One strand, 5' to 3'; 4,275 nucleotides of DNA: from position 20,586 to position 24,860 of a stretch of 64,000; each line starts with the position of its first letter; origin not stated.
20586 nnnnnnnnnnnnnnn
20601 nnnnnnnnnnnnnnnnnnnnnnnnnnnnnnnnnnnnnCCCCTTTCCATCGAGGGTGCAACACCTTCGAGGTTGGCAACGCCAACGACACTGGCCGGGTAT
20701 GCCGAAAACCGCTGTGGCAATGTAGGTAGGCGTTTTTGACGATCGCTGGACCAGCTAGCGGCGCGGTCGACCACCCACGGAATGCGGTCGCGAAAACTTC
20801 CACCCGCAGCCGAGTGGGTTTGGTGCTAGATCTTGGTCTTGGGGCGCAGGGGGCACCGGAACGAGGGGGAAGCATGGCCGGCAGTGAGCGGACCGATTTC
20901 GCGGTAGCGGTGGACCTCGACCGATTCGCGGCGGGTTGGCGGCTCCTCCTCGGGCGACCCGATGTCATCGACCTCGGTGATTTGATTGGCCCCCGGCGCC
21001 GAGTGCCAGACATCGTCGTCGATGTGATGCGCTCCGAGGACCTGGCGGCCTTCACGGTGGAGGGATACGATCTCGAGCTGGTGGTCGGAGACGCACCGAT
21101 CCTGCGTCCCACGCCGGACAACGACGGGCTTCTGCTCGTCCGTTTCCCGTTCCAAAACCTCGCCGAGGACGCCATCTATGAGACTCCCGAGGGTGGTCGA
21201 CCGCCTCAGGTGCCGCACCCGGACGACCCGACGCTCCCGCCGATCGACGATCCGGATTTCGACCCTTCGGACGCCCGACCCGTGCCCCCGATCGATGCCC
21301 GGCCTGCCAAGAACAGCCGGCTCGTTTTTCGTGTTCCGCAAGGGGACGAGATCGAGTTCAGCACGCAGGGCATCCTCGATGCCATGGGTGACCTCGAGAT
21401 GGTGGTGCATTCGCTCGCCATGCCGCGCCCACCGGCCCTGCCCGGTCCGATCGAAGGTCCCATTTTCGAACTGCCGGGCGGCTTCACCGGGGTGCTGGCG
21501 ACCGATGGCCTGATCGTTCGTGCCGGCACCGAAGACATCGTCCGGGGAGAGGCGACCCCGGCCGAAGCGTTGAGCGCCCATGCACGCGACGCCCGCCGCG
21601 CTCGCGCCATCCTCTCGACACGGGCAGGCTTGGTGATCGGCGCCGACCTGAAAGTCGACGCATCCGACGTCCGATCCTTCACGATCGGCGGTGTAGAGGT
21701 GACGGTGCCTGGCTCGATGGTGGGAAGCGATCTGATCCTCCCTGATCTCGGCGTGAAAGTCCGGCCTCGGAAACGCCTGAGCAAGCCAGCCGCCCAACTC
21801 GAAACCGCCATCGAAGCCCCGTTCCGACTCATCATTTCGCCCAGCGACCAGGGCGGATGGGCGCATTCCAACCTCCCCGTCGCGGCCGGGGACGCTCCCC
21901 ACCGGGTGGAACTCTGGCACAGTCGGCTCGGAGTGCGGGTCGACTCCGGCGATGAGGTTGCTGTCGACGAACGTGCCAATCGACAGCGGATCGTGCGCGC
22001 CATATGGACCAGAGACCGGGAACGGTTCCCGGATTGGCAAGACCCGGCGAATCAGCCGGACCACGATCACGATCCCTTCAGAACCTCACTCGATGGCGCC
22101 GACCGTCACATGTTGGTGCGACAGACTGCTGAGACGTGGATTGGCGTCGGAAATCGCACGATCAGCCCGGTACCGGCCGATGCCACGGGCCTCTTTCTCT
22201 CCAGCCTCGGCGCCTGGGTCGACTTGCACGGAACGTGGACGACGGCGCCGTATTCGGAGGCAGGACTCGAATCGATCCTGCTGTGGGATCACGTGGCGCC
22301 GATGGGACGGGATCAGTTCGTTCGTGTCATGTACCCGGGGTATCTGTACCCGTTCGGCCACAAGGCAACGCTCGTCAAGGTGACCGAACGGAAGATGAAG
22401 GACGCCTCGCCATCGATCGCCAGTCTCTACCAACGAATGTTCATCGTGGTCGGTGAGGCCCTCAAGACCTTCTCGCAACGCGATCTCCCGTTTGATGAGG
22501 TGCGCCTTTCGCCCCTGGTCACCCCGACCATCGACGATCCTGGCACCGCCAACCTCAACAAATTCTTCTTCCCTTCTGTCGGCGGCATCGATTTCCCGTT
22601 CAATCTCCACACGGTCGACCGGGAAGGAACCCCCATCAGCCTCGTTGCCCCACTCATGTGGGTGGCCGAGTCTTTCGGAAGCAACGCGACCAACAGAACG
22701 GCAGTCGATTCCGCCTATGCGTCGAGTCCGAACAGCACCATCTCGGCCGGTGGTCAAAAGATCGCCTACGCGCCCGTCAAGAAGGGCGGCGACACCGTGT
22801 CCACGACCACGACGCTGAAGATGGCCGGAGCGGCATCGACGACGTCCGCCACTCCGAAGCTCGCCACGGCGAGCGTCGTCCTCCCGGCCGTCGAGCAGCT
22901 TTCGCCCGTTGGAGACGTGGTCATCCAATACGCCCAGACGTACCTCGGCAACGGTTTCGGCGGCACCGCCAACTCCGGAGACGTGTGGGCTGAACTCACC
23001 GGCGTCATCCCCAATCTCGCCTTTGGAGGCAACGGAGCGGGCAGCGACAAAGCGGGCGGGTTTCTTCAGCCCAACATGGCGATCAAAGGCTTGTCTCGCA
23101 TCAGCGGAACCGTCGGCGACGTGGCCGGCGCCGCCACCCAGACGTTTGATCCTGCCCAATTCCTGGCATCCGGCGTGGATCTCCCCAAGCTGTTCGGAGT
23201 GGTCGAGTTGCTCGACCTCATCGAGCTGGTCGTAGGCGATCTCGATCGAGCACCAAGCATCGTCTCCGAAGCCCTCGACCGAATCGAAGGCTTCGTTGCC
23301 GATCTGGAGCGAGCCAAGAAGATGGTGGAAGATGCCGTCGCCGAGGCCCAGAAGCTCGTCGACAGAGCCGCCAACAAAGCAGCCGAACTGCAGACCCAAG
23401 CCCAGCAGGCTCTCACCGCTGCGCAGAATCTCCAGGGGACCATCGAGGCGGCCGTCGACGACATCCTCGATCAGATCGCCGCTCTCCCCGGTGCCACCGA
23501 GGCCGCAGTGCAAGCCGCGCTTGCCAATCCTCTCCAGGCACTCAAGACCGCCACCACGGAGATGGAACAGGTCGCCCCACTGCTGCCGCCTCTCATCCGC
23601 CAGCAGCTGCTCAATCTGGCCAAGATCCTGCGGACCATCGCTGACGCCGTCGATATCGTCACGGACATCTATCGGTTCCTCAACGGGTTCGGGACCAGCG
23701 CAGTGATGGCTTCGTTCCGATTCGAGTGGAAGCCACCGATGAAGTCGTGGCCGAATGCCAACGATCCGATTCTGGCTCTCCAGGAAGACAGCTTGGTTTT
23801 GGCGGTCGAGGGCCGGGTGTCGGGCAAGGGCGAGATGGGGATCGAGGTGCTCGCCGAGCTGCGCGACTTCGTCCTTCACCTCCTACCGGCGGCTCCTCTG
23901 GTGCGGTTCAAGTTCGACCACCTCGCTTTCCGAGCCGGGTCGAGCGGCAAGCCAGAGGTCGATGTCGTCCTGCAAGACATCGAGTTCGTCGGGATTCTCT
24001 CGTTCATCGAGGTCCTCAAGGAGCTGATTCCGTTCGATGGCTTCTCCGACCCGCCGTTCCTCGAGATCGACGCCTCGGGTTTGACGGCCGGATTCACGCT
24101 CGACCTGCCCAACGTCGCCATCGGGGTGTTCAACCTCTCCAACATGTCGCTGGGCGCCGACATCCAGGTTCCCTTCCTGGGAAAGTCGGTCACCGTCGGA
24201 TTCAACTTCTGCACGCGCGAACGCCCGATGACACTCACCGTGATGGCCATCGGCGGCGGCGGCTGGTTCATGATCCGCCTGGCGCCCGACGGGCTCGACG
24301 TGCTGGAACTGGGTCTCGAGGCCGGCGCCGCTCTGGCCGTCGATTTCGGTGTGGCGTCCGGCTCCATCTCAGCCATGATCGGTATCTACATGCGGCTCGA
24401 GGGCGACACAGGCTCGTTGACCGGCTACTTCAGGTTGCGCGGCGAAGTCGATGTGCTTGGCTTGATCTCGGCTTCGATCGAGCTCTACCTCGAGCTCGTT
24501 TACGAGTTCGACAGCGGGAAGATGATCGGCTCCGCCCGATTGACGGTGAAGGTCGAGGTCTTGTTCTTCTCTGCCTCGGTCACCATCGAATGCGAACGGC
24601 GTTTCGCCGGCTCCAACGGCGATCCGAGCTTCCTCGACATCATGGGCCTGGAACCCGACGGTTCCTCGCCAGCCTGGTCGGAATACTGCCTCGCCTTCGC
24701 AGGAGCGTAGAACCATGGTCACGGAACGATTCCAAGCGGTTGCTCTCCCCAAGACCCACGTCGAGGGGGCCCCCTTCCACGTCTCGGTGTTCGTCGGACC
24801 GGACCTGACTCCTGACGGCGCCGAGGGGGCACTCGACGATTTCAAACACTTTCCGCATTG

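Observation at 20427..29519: The giant-gene pair is bracketed by a direct repeat made of the BMC-P 3' end (intact gene on the left, truncated remnant on the right)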

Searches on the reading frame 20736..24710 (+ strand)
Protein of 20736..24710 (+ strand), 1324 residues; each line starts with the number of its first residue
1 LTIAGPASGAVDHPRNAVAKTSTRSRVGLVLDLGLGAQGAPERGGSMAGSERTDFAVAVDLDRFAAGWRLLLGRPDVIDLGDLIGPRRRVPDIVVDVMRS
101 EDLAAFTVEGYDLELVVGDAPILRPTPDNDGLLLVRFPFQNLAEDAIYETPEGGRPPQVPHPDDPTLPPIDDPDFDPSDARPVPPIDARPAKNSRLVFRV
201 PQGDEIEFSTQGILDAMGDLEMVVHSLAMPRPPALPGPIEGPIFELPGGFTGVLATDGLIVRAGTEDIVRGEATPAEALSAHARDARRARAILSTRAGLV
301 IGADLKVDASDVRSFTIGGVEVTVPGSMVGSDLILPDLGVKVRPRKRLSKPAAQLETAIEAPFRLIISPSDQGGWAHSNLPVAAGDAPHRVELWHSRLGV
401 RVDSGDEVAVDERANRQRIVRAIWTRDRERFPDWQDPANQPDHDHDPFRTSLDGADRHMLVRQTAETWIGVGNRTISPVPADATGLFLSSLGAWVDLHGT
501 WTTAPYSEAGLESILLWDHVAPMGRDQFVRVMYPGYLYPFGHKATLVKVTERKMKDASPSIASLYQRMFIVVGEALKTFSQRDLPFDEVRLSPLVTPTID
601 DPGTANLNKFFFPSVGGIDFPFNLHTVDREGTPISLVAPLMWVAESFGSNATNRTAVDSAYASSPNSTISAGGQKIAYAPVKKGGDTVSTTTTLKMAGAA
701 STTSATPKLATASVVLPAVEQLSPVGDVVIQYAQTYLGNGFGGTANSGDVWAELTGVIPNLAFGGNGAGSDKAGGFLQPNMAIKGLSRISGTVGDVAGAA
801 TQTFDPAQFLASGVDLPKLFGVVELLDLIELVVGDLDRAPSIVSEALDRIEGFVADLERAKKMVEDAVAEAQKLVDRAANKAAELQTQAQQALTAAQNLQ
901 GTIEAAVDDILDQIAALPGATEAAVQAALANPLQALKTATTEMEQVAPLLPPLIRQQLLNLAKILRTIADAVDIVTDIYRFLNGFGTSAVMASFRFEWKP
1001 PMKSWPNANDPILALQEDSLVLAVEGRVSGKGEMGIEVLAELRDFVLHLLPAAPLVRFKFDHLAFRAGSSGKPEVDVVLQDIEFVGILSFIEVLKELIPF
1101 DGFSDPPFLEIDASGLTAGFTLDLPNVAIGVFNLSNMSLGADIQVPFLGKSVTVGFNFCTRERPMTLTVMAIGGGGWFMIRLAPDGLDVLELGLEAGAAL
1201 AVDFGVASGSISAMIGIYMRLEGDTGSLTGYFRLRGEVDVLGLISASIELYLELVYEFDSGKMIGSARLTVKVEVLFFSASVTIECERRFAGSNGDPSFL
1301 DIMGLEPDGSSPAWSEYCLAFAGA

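Call 11: search_protein_families(library=pfam, proteins=[window:20736-24710:+], max_evalue=0.01)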
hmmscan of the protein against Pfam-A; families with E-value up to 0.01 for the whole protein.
window:20736-24710:+ (1324 aa): 1 family
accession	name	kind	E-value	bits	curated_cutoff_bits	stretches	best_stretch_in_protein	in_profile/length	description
PF06188.17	HrpE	-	0.0072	16.7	23.5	0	854-959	26-129/191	HrpE/YscL/FliH and V-type ATPase subunit E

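Call 13: find_homologous_proteins(query=window:20736-24710:+)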
Query window:20736-24710:+ (1324 aa): 380 proteins with E <= 0.001 among 8000 candidates; the best 120 are listed.
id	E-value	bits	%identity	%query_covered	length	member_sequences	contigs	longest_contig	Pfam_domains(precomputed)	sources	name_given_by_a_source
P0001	0.0e+0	2854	100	97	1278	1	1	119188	-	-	-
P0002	0.0e+0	1687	63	96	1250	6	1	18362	-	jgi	jgi:hypothetical protein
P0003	0.0e+0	1682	61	96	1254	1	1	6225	-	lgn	-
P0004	0.0e+0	1662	61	95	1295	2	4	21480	-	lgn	-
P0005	0.0e+0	1659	62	95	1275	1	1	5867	-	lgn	-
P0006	0.0e+0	1658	62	96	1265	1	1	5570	-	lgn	-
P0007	0.0e+0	1649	62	96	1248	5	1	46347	-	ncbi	ncbi:MAG TPA: hypothetical protein VGC11_15980 [Acidimicrobiia bacterium]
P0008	0.0e+0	1647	61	96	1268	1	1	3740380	-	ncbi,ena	-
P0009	0.0e+0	1641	61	96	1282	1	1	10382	-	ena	-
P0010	0.0e+0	1639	62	95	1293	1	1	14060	-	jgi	jgi:hypothetical protein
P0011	0.0e+0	1638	62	93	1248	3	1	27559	-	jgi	jgi:hypothetical protein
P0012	0.0e+0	1631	62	96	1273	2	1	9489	-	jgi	jgi:hypothetical protein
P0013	0.0e+0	1630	61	96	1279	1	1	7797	-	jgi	jgi:hypothetical protein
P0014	0.0e+0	1627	61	96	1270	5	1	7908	-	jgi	jgi:hypothetical protein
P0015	0.0e+0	1612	61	96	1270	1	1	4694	-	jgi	jgi:hypothetical protein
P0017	0.0e+0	1605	59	96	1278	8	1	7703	-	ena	-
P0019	0.0e+0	1591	60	96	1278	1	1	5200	-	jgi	jgi:hypothetical protein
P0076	0.0e+0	1421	54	95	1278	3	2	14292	-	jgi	jgi:hypothetical protein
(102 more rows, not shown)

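Call 15: find_encoding_contigs(protein=P0008, flank=10000, max_places=2)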
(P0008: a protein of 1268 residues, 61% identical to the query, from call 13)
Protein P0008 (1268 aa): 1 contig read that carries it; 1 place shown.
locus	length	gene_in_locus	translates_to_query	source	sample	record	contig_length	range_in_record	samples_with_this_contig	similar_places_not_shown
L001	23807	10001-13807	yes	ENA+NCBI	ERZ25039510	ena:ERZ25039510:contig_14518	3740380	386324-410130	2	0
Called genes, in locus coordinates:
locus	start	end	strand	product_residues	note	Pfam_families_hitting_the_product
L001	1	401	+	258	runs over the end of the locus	PF01128:IspD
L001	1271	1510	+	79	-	-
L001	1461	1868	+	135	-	-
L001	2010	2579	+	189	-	PF04542:Sigma70_r2, PF04545:Sigma70_r4, PF08281:Sigma70_r4_2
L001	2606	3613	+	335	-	-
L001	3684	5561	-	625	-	PF13292:DXP_synthase_N, PF02775:TPP_enzyme_C (faint), PF02779:Transket_pyr, PF02780:Transketolase_C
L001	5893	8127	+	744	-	PF03176:MMPL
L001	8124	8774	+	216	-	PF00440:TetR_N, PF13305:TetR_C_33, PF16925:TetR_C_13 (weak)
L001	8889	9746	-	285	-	-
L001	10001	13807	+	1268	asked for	-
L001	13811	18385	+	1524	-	-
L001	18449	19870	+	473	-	PF13354:Beta-lactamase2, PF00395:SLH (faint)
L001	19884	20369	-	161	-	-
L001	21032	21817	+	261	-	PF05013:FGase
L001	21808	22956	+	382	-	PF08014:MATCAP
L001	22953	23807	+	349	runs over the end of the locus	PF02951:GSH-S_N, PF02955:GSH-S_ATP, PF08443:RimK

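Call 16: find_encoding_contigs(protein=P0007, flank=10000, max_places=2)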
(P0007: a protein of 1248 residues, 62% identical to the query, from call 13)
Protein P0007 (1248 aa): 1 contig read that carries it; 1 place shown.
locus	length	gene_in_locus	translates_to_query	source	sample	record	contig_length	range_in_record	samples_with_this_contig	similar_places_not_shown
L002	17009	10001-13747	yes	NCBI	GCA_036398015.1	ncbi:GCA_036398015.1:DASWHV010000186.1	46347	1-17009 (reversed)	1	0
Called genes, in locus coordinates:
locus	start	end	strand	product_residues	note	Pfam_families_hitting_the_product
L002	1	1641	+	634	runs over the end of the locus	PF13428:TPR_14 (faint), PF13431:TPR_17 (faint), PF14559:TPR_19 (faint), PF04932:Wzy_C, PF07719:TPR_2 (faint), PF13414:TPR_11 (faint)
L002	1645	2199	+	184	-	PF04545:Sigma70_r4 (faint), PF08281:Sigma70_r4_2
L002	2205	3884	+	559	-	-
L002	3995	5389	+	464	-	PF14333:DUF4389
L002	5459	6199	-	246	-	PF19458:DUF5995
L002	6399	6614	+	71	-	PF00353:HemolysinCabind (weak)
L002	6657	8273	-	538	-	PF19872:DUF6345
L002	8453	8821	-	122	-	PF00903:Glyoxalase (weak)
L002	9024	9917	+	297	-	-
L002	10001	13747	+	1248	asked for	-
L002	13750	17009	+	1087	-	?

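Call 17: find_encoding_contigs(protein=P0002, flank=10000, max_places=2)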
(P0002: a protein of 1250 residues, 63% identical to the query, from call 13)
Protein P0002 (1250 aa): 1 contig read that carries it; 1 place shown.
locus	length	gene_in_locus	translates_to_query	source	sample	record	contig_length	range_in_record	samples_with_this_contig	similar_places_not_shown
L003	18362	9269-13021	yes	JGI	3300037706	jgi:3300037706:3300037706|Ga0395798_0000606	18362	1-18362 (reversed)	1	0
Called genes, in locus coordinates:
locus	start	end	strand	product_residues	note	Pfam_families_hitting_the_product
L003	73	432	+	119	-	PF01040:UbiA (weak)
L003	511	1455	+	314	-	PF01510:Amidase_2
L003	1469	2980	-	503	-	PF04675:DNA_ligase_A_N, PF01068:DNA_ligase_A_M, PF04679:DNA_ligase_A_C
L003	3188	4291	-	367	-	PF08240:ADH_N, PF16912:Glu_dehyd_C (weak), PF00107:ADH_zinc_N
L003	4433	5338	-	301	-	PF21686:LigD_Prim-Pol, PF01896:DNA_primase_S (weak)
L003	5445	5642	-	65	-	PF04024:PspC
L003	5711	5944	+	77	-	PF14117:DUF4287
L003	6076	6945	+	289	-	PF13415:Beta-prop_FBX42, PF13964:Beta-prop_Calicin (weak), PF24681:Kelch_KLHDC2_KLHL20_DRC7, PF24981:Beta-prop_ATRN-LZTR1 (weak), PF01344:Kelch_1, PF13964:Beta-prop_Calicin, PF24681:Kelch_KLHDC2_KLHL20_DRC7, PF01344:Kelch_1, +4 more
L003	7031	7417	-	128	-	-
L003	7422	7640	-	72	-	-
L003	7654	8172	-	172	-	-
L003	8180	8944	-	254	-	-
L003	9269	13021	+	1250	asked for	-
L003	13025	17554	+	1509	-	-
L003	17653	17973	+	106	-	-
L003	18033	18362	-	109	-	?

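Call 41: search_protein_families(library=padloc, proteins=[window:20874-24710:+, L001:13811-18385:+], max_evalue=0.1)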
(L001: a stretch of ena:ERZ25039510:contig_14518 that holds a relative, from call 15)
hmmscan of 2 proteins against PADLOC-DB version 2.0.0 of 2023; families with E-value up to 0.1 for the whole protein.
window:20874-24710:+ (1278 aa): 4 families
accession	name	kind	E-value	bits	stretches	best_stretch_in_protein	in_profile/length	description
PDLC00605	ZorA1|ZorA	-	0.00023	17.6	1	793-901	446-552/700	MotA/ExbB/TolQ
PDLC00553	JetC2|JetC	-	0.0022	14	1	797-883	863-948/1361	DUF3584 domain; MukB-like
PDLC00598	ZorA1|ZorA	-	0.015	11.7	1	777-894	518-634/663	MotA/ExbB/TolQ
PDLC00588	JetC3|JetC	-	0.079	8.6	0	812-900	449-537/1484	DUF3584 domain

L001:13811-18385:+ (1524 aa): 0 families

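Call 43: search_protein_families(library=ncbifam, proteins=[window:20874-24710:+, L001:13811-18385:+], max_evalue=0.1)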
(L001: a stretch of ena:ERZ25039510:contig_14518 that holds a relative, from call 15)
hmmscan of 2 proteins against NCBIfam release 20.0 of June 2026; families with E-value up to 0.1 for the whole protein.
window:20874-24710:+ (1278 aa): 3 families
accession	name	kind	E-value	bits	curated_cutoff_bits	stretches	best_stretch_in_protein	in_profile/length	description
TIGR00996.1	Mtu_fam_mce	paralog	0.0012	18.1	140.5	1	776-902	148-276/291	MCE family protein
TIGR01069.2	mutS2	equivalog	0.04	12.2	400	1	790-868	504-582/790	endonuclease MutS2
NF002424.0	PRK01558.1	equivalog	0.084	12.4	241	0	812-867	33-89/203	V-type ATP synthase subunit E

L001:13811-18385:+ (1524 aa): 0 families

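Call 44: search_protein_families(library=pfam, proteins=[L001:13811-18385:+, L003:13025-17554:+, L001:10001-13807:+], max_evalue=0.1)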
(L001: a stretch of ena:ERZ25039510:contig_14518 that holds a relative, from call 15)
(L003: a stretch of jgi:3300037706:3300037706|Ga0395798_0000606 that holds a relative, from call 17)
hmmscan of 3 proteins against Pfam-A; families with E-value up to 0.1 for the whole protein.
L001:13811-18385:+ (1524 aa): 0 families

L003:13025-17554:+ (1509 aa): 0 families

L001:10001-13807:+ (1268 aa): 1 family
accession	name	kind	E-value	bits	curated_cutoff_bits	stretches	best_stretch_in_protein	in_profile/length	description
PF19624.4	DUF6129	-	0.09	13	23.6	0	52-74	21-43/53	Family of unknown function (DUF6129)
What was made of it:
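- On Integrase-type integrative element with att repeats: The bracket holds only the two giant genes, which have no Pfam, NCBIfam or PADLOC recombinase hit (calls 11, 41, 43, 44).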

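Call 45: search_solved_structures(query=L001:13811-18385:+, max_evalue=1)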
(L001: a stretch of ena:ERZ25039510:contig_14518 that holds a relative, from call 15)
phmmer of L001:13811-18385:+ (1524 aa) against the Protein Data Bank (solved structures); distinct sequences matched with E-value up to 1: 2.
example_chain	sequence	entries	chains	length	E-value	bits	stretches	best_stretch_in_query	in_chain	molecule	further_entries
2ium_A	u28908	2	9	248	0.27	11.6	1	254-332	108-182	AVIAN ADENOVIRUS CELO LONG FIBRE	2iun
9dis_A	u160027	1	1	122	0.4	11.1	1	705-795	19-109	ChuA Binder H3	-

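Call 46: search_solved_structures(query=window:20874-24710:+, max_evalue=1)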
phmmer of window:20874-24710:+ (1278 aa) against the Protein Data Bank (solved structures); distinct sequences matched with E-value up to 1: 2.
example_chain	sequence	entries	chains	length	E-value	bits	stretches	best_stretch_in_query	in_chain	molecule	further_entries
2qtv_B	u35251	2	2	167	0.8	10.9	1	756-801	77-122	Small COPII coat GTPase SAR1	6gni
6x90_A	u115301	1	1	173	0.86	10.8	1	756-801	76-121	Small COPII coat GTPase SAR1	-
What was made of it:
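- Tried and rejected: Pfam, NCBIfam, PADLOC and PDB sequence searches gave nothing beyond coiled-coil noise (calls 11, 41, 43-46).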

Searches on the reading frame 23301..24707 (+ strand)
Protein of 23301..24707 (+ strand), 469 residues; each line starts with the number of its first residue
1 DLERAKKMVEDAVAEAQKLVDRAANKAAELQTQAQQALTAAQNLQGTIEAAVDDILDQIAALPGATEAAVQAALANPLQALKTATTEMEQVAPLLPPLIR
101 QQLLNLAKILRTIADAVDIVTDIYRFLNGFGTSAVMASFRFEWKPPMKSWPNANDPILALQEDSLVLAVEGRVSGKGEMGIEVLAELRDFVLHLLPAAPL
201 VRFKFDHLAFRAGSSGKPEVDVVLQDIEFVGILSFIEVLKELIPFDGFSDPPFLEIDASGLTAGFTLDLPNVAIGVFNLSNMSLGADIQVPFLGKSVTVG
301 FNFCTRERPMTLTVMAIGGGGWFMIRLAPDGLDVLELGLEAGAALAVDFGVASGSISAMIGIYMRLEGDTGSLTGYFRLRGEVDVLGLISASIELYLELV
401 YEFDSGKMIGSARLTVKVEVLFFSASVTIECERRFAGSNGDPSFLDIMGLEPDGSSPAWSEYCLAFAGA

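Call 78: predict_structure(alignment_id=A9)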
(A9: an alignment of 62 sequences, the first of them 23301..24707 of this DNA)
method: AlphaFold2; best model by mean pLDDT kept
length: 469 residues; sequences in the alignment: 62
mean_pLDDT: 67.8   pTM: 0.44
mean pLDDT of the five models: 67.8, 63.3, 61.1, 60.5, 58.8
residues with pLDDT >= 90: 80; 70-90: 153; 50-70: 128; < 50: 108
segments of 3 or more residues with pLDDT < 50: 232-256, 260-294, 296-308, 312-321, 323-328, 461-469
pLDDT, mean of each block of 10 residues (from residue 1): 90 92 85 94 96 92 90 92 95 91 90 84 83 66 82 80 80 69 78 61 70 69 64 44 33 45 38 36 37 41 44 46 48 53 56 62 59 70 71 76 69 77 74 59 53 56 47
secondary structure, 60 per line:
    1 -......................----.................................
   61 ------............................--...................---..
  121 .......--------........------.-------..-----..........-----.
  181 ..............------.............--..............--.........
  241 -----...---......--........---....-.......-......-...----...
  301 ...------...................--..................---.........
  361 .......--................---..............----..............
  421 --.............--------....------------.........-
elements in order: H2-23 H28-60 H67-94 H97-115 H119-127 E136-143 E165-174 E180-194 E201-213 E216-229 H232-240 E246-248 E252-257 E260-267 E271-274 E276-282 E284-289 E298-303 E310-328 E331-348 E352-367 E370-385 E389-402 E407-420 E423-435 H444-447 H460-468

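Call 81: fold_search(model_id=the predicted structure, library=pdb)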
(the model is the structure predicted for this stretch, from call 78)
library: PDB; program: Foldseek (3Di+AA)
matches with E <= 10: 658; with E <= 0.001: 3
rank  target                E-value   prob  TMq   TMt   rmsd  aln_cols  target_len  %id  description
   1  6i7s_G                1.4e-05  0.63  0.10  0.07  26.3       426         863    9  Microsomal triglyceride transfer protein (released 2019-08-21)
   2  6ehe                  9.5e-04  0.98  0.19  0.27  23.9       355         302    8  OmpTdeltaL8 (loop L8 deletion mutant of OmpT), an outer membrane protein of Vibrio cholerae (released 2018-04-25)
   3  6ehf                  1.0e-03  0.97  0.19  0.27  24.3       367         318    9  OmpT (in-vitro folded), an outer membrane protein Vibrio cholerae (trimer form) (released 2018-04-25)
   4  1opf_A                1.8e-03  0.25  0.10  0.13  27.0       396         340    7  THE STRUCTURE OF OMPF PORIN IN A TETRAGONAL CRYSTAL FORM (released 1995-02-07)
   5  8eoj_B                3.2e-03  0.38  0.12  0.08  22.1       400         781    9  Microsomal triglyceride transfer protein (released 2023-05-03)
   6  8fbd_B                6.1e-03  0.15  0.08  0.08  29.0       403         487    9  Crystal structure of OrfX1-OrfX3 complex from Clostridium botulinum E1 (released 2022-12-21)
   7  6ehb_B                9.9e-03  0.47  0.14  0.20  28.0       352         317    6  OmpU, an outer membrane protein, of Vibrio cholerae (released 2018-04-25)
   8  6ehb_C                9.9e-03  0.41  0.14  0.19  28.6       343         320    7  OmpU, an outer membrane protein, of Vibrio cholerae (released 2018-04-25)
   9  7pzf_E                1.3e-02  0.33  0.14  0.18  29.0       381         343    8  Crystal structure of the OmpK36 TD insertion chimera from Klebsiella pneumonia (released 2022-07-06)
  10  1oh2_Q                1.3e-02  0.25  0.14  0.15  29.4       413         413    9  Sucrose-Specific Porin, with Bound Sucrose Molecules (released 2003-05-29)
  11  8jto                  1.6e-02  0.75  0.21  0.27  27.5       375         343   10  Outer membrane porin of Burkholderia pseudomallei (BpsOmp38) in complex with ceftazidime (released 2024-06-26)
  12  2fgq                  1.7e-02  0.54  0.17  0.21  27.9       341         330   12  High resolution X-ray structure of Omp32 in complex with malate (released 2006-01-31)
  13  7fdy_A                1.7e-02  0.14  0.10  0.13  26.6       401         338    6  Structure of OmpF1 (released 2022-11-16)
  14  9jvq_A                1.8e-02  0.30  0.11  0.17  30.5       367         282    9  Yeast Mitochondrial PORIN complex (released 2025-08-13)
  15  5nup_A                1.9e-02  0.33  0.15  0.19  28.9       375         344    8  Structural basis for maintenance of bacterial outer membrane lipid asymmetry (released 2017-10-25)
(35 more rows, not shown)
